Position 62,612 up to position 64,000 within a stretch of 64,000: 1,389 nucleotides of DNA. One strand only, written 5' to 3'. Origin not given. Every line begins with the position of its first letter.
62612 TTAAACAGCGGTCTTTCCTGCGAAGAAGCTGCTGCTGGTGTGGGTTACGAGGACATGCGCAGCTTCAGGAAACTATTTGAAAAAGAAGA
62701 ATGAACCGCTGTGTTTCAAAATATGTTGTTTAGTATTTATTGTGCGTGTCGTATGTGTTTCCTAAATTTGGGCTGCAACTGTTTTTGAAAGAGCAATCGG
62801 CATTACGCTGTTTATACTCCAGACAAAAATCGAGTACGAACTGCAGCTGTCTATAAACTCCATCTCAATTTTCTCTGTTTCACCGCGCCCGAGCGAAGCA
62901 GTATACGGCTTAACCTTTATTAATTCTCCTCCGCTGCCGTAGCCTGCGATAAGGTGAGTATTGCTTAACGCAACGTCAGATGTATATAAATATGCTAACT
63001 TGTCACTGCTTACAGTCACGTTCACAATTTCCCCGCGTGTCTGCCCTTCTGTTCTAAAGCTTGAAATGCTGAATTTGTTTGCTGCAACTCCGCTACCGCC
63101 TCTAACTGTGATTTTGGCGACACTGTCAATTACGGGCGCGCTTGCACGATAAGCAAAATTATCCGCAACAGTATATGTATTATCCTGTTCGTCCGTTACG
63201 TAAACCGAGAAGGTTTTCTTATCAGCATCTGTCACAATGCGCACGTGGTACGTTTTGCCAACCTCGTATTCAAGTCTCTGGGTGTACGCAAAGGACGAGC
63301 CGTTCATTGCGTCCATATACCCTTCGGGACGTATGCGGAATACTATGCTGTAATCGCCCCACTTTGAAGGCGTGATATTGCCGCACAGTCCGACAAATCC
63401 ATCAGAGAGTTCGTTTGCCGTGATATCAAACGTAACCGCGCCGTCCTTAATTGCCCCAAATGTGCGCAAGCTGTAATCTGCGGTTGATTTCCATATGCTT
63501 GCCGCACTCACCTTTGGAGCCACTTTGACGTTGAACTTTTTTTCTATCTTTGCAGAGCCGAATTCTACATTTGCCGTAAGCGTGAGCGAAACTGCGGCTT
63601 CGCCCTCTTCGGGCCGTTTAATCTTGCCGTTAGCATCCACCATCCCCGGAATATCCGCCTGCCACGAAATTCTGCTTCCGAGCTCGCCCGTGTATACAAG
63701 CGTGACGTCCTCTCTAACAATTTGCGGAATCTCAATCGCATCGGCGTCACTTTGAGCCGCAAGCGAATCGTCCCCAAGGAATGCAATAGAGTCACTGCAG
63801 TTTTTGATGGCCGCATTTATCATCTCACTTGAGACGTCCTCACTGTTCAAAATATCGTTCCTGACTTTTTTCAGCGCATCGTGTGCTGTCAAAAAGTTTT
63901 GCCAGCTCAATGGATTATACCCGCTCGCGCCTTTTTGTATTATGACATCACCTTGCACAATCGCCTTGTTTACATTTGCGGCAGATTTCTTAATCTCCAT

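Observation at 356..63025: Unassigned 70-90 aa module at the extreme C-terminus of five unrelated large secreted proteins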

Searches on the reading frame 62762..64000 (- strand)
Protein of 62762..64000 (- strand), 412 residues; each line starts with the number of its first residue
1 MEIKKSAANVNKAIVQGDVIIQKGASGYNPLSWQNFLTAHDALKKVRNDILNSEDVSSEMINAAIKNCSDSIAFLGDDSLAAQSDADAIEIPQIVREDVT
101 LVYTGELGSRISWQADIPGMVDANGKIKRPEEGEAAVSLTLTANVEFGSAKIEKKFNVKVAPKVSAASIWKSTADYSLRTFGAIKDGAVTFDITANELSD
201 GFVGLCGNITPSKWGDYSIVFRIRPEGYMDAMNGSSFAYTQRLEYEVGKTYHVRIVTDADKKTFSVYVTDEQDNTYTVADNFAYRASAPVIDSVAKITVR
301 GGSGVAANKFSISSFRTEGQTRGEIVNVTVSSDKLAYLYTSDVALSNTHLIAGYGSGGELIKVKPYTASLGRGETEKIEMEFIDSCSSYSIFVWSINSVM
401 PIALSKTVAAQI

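Call 7: search_protein_families(library=pfam, proteins=[window:62762-64000:-], max_evalue=0.1)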
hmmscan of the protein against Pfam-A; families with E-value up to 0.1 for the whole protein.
window:62762-64000:- (412 aa): 4 families
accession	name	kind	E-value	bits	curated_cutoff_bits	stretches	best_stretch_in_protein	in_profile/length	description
PF20578.4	aBig_2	-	2.1e-15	56.7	27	1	93-161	19-87/89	Atrophied bacterial Ig domain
PF22585.3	Sialidase-like_CBM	-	0.00044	20.7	27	1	215-276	66-125/156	Sialidase-like, CBM domain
PF10572.14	UPF0556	-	0.028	14.8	25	1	221-333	1-119/123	UPF0556 domain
PF01356.24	A_amylase_inhib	-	0.064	13.7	25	0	228-275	16-63/68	Alpha amylase inhibitor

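Call 15: search_protein_families(library=ncbifam, proteins=[window:62762-64000:-], max_evalue=1)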
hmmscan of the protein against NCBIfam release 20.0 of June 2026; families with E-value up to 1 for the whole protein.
window:62762-64000:- (412 aa): 0 families
